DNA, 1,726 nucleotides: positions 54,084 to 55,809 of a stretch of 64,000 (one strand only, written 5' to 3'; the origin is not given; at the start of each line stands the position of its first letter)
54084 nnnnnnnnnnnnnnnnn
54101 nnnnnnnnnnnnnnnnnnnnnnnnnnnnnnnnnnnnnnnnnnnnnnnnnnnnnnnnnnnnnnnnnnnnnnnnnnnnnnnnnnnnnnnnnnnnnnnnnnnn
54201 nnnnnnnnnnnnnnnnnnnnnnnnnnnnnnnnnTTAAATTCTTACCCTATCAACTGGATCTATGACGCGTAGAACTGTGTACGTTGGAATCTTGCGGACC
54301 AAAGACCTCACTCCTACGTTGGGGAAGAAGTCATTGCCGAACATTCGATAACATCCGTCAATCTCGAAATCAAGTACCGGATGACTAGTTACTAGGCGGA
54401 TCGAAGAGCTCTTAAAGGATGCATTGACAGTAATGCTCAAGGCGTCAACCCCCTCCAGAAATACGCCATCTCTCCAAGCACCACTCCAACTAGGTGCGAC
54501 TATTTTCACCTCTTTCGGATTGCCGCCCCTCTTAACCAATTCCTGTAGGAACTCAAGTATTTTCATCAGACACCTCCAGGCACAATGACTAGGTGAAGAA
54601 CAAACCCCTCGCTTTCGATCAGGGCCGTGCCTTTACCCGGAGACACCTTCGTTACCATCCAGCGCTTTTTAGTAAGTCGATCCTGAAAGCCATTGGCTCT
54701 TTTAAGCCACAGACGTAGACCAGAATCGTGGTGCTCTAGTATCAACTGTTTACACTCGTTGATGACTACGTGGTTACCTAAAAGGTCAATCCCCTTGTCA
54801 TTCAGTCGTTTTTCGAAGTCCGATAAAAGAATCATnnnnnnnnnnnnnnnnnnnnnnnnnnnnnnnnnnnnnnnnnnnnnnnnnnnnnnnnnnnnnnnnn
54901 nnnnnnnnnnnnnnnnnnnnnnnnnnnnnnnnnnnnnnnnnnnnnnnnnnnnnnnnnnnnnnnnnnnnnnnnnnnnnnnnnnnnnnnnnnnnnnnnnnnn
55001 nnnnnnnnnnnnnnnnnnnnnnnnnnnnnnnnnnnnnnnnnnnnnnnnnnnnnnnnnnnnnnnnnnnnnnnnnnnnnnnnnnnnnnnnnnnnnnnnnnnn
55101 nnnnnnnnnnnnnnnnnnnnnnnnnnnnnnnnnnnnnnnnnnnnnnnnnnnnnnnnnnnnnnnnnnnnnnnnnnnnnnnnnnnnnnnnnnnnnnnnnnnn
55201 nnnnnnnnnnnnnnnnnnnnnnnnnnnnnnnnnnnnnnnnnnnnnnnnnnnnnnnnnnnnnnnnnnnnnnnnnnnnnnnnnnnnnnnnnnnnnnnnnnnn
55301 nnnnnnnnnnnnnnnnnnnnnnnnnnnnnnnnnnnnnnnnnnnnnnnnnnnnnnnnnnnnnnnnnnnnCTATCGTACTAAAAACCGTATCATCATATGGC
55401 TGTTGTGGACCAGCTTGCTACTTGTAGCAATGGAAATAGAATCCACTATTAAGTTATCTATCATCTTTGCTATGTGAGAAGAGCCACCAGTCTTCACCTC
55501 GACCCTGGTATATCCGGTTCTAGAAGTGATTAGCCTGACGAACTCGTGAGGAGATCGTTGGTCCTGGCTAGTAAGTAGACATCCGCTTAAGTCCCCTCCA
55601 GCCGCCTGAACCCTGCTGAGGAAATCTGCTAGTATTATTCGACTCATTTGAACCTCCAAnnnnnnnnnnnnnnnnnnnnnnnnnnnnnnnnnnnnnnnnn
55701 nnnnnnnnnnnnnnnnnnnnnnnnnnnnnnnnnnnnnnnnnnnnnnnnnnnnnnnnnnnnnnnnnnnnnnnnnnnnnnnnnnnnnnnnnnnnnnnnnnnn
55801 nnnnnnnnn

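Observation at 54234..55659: Tandem array 4 (four to five copies) of the same N-terminal-motif family, next to the replication genes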

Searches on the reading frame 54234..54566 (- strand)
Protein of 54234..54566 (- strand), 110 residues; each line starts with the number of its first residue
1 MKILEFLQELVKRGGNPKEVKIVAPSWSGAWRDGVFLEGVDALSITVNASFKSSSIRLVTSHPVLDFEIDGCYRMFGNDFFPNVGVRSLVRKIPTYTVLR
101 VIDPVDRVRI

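Call 8: search_protein_families(library=pfam, proteins=[window:54234-54566:-], max_evalue=0.1)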
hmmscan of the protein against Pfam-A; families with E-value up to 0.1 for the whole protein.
window:54234-54566:- (110 aa): 0 families

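Call 9: search_protein_families(library=phrogs, proteins=[window:54234-54566:-], max_evalue=0.1)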
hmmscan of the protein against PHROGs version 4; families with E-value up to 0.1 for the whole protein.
window:54234-54566:- (110 aa): 0 families

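Call 16: find_encoding_contigs(protein=window:54234-54566:-, flank=10000, max_places=6)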
Protein window:54234-54566:- (110 aa): 5 contigs read that carry it; 3 places shown.
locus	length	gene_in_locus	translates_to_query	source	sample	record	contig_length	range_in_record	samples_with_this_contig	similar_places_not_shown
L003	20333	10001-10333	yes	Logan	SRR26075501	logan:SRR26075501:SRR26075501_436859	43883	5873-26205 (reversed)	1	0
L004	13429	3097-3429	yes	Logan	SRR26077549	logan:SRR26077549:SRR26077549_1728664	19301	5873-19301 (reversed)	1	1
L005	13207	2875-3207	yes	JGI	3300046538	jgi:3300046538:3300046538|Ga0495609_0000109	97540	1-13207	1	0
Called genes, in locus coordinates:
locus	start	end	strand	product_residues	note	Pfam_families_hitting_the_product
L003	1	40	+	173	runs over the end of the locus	PF05099:TerB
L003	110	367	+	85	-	-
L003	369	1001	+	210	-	PF21448:DNMK (faint)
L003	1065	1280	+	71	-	-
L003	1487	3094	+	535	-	PF04851:ResIII (weak), PF00270:DEAD (faint), PF13307:Helicase_C_2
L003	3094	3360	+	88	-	-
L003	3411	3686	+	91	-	-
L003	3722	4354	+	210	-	-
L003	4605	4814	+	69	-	-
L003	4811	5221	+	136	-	-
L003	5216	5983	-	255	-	PF04542:Sigma70_r2, PF04545:Sigma70_r4 (weak)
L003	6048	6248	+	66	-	-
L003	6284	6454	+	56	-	-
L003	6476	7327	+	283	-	-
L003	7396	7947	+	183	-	-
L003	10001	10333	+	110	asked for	-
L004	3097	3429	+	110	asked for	-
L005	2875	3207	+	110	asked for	-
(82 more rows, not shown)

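Call 20: find_homologous_proteins(query=A1, max_evalue=0.01)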
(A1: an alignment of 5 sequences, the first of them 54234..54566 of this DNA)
Query A1 (5 sequences) (110 aa, profile of the alignment): 8 proteins with E <= 0.01 among 128 candidates.
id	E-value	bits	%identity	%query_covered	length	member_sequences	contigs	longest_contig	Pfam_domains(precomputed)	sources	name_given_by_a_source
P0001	8.7e-29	117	33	14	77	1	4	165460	-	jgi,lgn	jgi:hypothetical protein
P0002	4.2e-28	115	-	-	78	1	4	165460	-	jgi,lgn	jgi:hypothetical protein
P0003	1.1e-19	88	67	5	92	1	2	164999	-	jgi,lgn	jgi:hypothetical protein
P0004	1.1e-16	79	100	100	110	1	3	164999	-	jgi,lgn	jgi:hypothetical protein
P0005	6.5e-16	76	23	40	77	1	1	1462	-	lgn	-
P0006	2.3e-14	71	-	-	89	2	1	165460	-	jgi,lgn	jgi:hypothetical protein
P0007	7.9e-13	66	88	100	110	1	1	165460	-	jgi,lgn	jgi:hypothetical protein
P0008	4.8e-7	48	-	-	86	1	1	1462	-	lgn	-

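Call 22: find_encoding_contigs(protein=P0007, flank=10000, max_places=4)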
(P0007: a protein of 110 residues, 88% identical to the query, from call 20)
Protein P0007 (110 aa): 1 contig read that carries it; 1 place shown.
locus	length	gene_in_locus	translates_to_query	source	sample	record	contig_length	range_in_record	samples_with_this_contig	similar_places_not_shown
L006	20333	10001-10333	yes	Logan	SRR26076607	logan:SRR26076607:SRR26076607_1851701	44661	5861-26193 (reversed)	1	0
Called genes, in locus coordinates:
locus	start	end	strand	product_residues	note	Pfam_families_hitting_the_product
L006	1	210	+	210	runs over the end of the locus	PF21448:DNMK (faint)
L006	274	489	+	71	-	-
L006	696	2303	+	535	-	PF04851:ResIII (weak), PF00270:DEAD (faint), PF13307:Helicase_C_2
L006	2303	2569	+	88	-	-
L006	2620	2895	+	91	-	-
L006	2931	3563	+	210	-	-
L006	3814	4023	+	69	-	-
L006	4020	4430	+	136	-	-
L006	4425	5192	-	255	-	PF04542:Sigma70_r2, PF04545:Sigma70_r4 (weak)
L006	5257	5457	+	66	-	-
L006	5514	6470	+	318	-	PF01844:HNH (weak)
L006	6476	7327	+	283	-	-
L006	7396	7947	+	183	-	-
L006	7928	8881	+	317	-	PF12705:PDDEXK_1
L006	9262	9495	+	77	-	-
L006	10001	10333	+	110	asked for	-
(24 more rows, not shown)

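Call 23: find_encoding_contigs(protein=P0005, flank=10000, max_places=4)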
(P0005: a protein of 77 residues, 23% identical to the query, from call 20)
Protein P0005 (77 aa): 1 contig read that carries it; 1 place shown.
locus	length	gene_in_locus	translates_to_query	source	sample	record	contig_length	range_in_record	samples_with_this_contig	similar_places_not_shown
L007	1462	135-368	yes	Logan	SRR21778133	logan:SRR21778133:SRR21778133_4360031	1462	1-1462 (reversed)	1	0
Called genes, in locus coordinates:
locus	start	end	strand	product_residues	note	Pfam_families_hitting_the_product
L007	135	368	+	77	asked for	-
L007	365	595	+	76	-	-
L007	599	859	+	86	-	-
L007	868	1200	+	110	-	-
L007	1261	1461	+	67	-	?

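Call 96: search_solved_structures(query=A1, max_evalue=10)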
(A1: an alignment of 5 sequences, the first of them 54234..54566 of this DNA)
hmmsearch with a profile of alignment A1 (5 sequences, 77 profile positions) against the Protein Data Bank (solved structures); distinct sequences matched with E-value up to 10: 1.
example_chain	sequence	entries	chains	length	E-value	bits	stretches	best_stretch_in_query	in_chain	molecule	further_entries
5j6q_A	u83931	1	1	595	0.76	13.3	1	11-73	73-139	Cell wall binding protein cwp8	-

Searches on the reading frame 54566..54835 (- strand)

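Call 8: search_protein_families(library=pfam, proteins=[window:54566-54835:-], max_evalue=0.1)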
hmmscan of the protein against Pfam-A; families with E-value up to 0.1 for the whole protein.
window:54566-54835:- (89 aa): 0 families

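Call 9: search_protein_families(library=phrogs, proteins=[window:54566-54835:-], max_evalue=0.1)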
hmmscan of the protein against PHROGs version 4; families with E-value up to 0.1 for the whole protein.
window:54566-54835:- (89 aa): 1 family
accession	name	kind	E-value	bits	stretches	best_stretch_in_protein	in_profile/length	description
phrog_25240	-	unknown function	0.013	16.8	1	39-88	30-77/97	-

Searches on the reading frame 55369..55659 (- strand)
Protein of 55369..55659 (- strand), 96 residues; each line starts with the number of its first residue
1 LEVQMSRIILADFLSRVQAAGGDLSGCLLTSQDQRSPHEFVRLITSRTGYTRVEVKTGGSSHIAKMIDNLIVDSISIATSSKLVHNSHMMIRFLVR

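Call 8: search_protein_families(library=pfam, proteins=[window:55369-55659:-], max_evalue=0.1)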
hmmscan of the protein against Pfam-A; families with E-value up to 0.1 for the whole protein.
window:55369-55659:- (96 aa): 0 families

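Call 9: search_protein_families(library=phrogs, proteins=[window:55369-55659:-], max_evalue=0.1)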
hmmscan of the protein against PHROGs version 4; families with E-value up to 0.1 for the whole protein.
window:55369-55659:- (96 aa): 1 family
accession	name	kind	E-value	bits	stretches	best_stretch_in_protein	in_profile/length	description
phrog_27915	-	unknown function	0.087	13.5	1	46-92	125-171/227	-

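Call 32: find_homologous_proteins(query=A2, max_evalue=1)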
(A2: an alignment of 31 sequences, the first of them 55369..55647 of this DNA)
Query A2 (31 sequences) (92 aa, profile of the alignment): 8 proteins with E <= 1 among 564 candidates.
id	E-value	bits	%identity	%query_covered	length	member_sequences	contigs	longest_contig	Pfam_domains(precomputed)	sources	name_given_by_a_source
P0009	4.5e-13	68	17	33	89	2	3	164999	-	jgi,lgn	jgi:hypothetical protein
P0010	5.5e-12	64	27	16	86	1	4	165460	-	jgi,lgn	jgi:hypothetical protein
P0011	1.9e-9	56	-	-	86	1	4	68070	-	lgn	-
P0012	2.1e-8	53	-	-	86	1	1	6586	-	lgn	-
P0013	3.7e-7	49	33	16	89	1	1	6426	-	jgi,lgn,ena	-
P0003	1.9e-6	46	100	100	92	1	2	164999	-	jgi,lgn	jgi:hypothetical protein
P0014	2.3e-6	46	-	-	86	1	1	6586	-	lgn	-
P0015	1.3e-1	31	43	8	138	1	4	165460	-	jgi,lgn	jgi:hypothetical protein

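Call 40: predict_structure(alignment_id=A2)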
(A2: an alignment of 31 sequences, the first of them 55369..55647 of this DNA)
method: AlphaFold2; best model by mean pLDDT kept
length: 92 residues; sequences in the alignment: 31
mean_pLDDT: 82.2   pTM: 0.70
mean pLDDT of the five models: 82.2, 80.1, 76.4, 76.4, 75.5
residues with pLDDT >= 90: 19; 70-90: 61; 50-70: 12; < 50: 0
segments of 3 or more residues with pLDDT < 50: none
pLDDT, mean of each block of 10 residues (from residue 1): 87 90 85 82 82 71 81 78 84 83
secondary structure, 60 per line:
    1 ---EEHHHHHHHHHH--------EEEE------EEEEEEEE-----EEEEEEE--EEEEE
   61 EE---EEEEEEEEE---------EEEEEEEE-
elements in order: H6-15 E24-27 E34-41 E47-53 E56-62 E66-74 E84-91

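Call 47: fold_search(model_id=the predicted structure, library=viral)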
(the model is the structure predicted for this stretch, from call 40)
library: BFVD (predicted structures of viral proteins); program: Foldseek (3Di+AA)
matches with E <= 10: 836; with E <= 0.001: 0
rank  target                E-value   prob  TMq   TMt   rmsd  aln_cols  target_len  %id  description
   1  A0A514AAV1            2.5e-01  0.25  0.28  0.11  15.3        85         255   16  (no name in the UniProt tables at hand)
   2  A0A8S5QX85            3.0e-01  0.54  0.33  0.39  11.7        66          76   18  Uncharacterized protein [Siphoviridae sp. ctcj91]
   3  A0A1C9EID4            3.2e-01  0.30  0.32  0.34   8.9        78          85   19  Uncharacterized protein [Rhodococcus phage ChewyVIII]
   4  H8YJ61                3.4e-01  0.51  0.33  0.21   7.6        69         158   14  (no name in the UniProt tables at hand)
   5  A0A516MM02            3.8e-01  0.82  0.29  0.42   3.9        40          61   12  (no name in the UniProt tables at hand)
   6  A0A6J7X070            3.8e-01  0.47  0.33  0.41   9.0        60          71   15  Uncharacterized protein [uncultured Caudovirales phage]
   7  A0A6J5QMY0            4.3e-01  0.80  0.33  0.53   3.0        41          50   22  Uncharacterized protein [uncultured Caudovirales phage]
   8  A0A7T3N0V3            4.5e-01  0.09  0.17  0.11  10.6        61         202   23  (no name in the UniProt tables at hand)
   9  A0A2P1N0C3            4.8e-01  0.08  0.21  0.18  15.1        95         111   14  (no name in the UniProt tables at hand)
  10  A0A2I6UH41            5.1e-01  0.12  0.25  0.17  14.3       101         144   11  Uncharacterized protein [Salinibacter phage M31CR41-2]
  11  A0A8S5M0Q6            5.4e-01  0.66  0.29  0.45   2.4        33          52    6  Uncharacterized protein [Siphoviridae sp. ct37J14]
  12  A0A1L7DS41            5.4e-01  0.30  0.34  0.21   9.1        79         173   15  Uncharacterized protein [Ralstonia phage phiAp1]
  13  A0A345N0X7            5.4e-01  0.18  0.23  0.25  12.2        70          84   11  (no name in the UniProt tables at hand)
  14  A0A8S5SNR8            5.7e-01  0.41  0.32  0.20   5.8        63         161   13  Transcriptional regulator FleQ factor, AAA+, ATPase, c-di-GMP [Siphoviridae sp. ct7Qv4]
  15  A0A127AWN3            6.1e-01  0.66  0.32  0.20   2.7        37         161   16  Uncharacterized protein [Bacillus phage SP-15]
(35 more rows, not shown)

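Call 59: search_protein_representatives(alignment_id=A2)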
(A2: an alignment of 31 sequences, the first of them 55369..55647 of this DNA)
Query: 31 sequences, 104 profile positions. Proteins with E-value up to 0.001 (for the whole library): 24; up to 1e-10: 5; up to 1e-30: 0. The best 24 are listed.
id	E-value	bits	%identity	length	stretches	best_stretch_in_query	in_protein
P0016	3.1e-15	72.8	-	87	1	7-93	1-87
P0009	1.4e-13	67.5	-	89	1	7-92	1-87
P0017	4.5e-13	65.9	-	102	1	1-73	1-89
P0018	1.7e-11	60.8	-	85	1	7-91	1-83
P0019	2.2e-11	60.4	-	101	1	1-91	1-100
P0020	7.0e-10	55.6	-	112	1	1-95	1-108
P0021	2.3e-09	53.9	-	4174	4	35-79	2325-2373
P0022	4.6e-09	53.0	-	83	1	7-89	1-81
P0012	6.6e-09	52.5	-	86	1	7-91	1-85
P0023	2.2e-08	50.8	-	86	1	7-91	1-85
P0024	4.1e-07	46.7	-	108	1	1-82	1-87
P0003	5.9e-07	46.2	-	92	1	1-89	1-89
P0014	7.4e-07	45.9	-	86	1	7-91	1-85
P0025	7.4e-07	45.9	-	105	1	4-94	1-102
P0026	1.1e-06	45.3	-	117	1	1-86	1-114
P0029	2.0e-05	41.3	-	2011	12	17-64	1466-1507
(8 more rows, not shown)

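Call 61: search_protein_families(library=pfam, proteins=[P0021, P0029], max_evalue=0.001)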
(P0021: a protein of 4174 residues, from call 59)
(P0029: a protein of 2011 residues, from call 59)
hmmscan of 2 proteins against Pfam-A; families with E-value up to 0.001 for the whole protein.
P0021 (4174 aa): 14 families
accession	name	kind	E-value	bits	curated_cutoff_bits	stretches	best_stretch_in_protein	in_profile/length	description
PF19077.6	Big_13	-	9.6e-254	822.8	27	26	1823-1908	7-101/102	Bacterial Ig-like domain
PF07495.19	Y_Y_Y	-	3.2e-83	274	26.6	0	1684-1719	28-64/65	Y_Y_Y domain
PF02012.26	BNR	-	1.2e-39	128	27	0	2894-2904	1-11/12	BNR/Asp-box repeat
PF00028.23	Cadherin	-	2.8e-32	111.4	28.8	4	3823-3908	4-90/93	Cadherin domain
PF12245.14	Big_3_2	-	1e-19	71.4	23.3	0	2994-3037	74-121/122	Bacterial Ig-like domain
PF15418.12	DUF4625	-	4.4e-17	63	27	0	3981-4011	100-130/131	Domain of unknown function (DUF4625)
PF13860.13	FlgD_ig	-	1.2e-14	54.4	27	0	910-948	34-73/79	FlgD Ig-like domain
PF22352.2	K319L-like_PKD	-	6.8e-14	52.1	27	0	1117-1154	47-83/84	K319L-like, PKD domain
PF13750.12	Big_3_3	-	5.5e-12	46.1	27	0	3884-4015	15-150/157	Bacterial Ig-like domain (group 3)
PF18191.6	PnpCD_PnpD_N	-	1.3e-10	41.5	25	0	1473-1518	8-56/151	Hydroquinone 1,2-dioxygenase large subunit N-terminal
PF19764.4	DUF6251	-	1.5e-07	31.7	26.5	0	1123-1162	11-50/126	Family of unknown function (DUF6251)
PF22794.1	jr-ZPR1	-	2.1e-07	31.4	27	0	1955-1997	58-100/125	ZPR1 jelly-roll domain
PF14347.11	DUF4399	-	0.00013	22.6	28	0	1777-1814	50-87/91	Domain of unknown function (DUF4399)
PF24518.1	Ig_CD22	-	0.00033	21.5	27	0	1412-1436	95-119/121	B-cell receptor CD22-like, first Ig-like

P0029 (2011 aa): 3 families
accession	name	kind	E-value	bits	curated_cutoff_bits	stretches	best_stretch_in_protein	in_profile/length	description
PF13385.13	Laminin_G_3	-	7.9e-22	78.5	27.6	1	230-382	6-151/151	Concanavalin A-like lectin/glucanases superfamily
PF17957.7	Big_7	-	4.1e-07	31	24.1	0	612-666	19-59/70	Bacterial Ig domain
PF10102.14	DUF2341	-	2.2e-05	25.3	23.4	1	102-169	1-65/84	Domain of unknown function (DUF2341)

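Call 66: search_protein_families(library=phrogs, alignment_id=A2, max_evalue=1)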
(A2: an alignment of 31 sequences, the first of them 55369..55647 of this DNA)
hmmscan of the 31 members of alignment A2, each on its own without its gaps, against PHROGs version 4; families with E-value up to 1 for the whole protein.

A. member 1, window:55369-55647:- (92 aa): 1 family
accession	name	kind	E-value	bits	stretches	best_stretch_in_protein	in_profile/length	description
phrog_27915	-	unknown function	0.078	13.6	1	42-88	125-171/227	-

B. families by the number of members that match (of 31 scanned): 34 families (the first 25 are shown)
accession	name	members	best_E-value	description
phrog_31184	-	2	0.041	-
phrog_11152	-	1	0.00092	-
phrog_24586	-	1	0.0058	-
phrog_12120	-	1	0.0075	-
phrog_25240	-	1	0.013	-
phrog_13884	-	1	0.014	-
phrog_7397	-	1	0.03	-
phrog_15760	-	1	0.033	-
phrog_8254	-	1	0.04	-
phrog_35784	-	1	0.045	baseplate protein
phrog_4663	-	1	0.052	-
phrog_31151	-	1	0.065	-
phrog_27915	-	1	0.078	-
phrog_15951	-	1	0.098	-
phrog_8659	-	1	0.11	-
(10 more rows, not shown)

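Call 67: search_protein_families(library=pfam, alignment_id=A2, max_evalue=1)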
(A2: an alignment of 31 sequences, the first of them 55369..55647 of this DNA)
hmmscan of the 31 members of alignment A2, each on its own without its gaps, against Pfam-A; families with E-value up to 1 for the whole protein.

A. member 1, window:55369-55647:- (92 aa): 0 families

B. families by the number of members that match (of 31 scanned): 7 families
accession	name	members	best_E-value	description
PF12684.13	DUF3799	1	0.017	PDDEXK-like domain of unknown function (DUF3799)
PF15653.11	Tox-URI2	1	0.036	URI fold toxin 2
PF22769.1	DCD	1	0.087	dCTP deaminase-like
PF19027.5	DUF5752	1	0.11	Family of unknown function (DUF5752)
PF22119.1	GST_C_8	1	0.12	Glutathione S-transferase, C-terminal domain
PF02663.19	FmdE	1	0.18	FmdE, Molybdenum formylmethanofuran dehydrogenase operon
PF21225.3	zf-C2H2_5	1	0.44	C2H2-type zinc finger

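Call 97: search_protein_families(library=ncbifam, alignment_id=A2, max_evalue=1)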
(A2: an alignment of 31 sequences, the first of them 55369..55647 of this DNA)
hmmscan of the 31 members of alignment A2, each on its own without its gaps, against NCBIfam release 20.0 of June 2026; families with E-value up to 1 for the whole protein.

A. member 1, window:55369-55647:- (92 aa): 0 families

B. families by the number of members that match (of 31 scanned): 9 families
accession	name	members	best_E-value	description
TIGR01238.1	D1pyr5carbox3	1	0.045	L-glutamate gamma-semialdehyde dehydrogenase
TIGR03438.1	egtD_ergothio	1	0.047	L-histidine N(alpha)-methyltransferase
NF040793.1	sarcosine_GrdG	1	0.055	sarcosine reductase complex component B subunit alpha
NF009871.0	PRK13331.1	1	0.061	pantothenate kinase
NF045595.1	HK_scytonemin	1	0.062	scytonemin biosynthesis sensor histidine kinase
TIGR02261.1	benz_CoA_red_D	1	0.12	benzoyl-CoA reductase subunit D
TIGR01532.1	E4PD_g-proteo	1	0.13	erythrose-4-phosphate dehydrogenase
NF005509.0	PRK07121.1-2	1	0.14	FAD-binding protein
TIGR00206.1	fliF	1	0.26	flagellar basal-body MS-ring/collar protein FliF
